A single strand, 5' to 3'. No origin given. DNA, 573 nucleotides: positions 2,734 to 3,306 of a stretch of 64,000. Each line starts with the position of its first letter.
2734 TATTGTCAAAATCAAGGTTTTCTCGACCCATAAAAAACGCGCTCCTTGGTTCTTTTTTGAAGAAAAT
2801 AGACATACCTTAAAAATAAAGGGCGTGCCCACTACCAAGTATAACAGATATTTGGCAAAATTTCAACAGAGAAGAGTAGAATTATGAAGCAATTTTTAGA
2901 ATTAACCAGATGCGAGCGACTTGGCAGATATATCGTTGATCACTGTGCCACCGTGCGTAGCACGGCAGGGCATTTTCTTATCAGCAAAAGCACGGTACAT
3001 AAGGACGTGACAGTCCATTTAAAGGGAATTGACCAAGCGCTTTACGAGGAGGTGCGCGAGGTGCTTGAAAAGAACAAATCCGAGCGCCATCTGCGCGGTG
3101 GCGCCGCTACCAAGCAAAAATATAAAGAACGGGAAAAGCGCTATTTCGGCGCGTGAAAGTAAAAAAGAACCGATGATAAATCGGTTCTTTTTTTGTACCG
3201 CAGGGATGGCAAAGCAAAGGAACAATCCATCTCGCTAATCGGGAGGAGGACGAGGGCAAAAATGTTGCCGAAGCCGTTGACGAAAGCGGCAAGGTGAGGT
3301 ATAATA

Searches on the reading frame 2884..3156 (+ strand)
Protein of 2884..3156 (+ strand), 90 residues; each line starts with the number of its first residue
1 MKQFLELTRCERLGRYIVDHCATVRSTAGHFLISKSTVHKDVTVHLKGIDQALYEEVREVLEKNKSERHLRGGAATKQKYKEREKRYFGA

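Call 47: search_protein_families(library=ncbifam, proteins=[window:2884-3156:+], max_evalue=0.1)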
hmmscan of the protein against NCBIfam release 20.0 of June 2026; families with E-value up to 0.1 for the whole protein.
window:2884-3156:+ (90 aa): 2 families
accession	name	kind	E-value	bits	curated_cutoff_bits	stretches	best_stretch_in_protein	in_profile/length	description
TIGR02844.1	spore_III_D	equivalog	2e-28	98.5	111.5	1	9-82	7-80/80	sporulation transcriptional regulator SpoIIID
NF043025.1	T4SS_AnkJ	equivalog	0.042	13.5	300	1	11-44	102-135/247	Dot/Icm T4SS effector AnkJ/LegA11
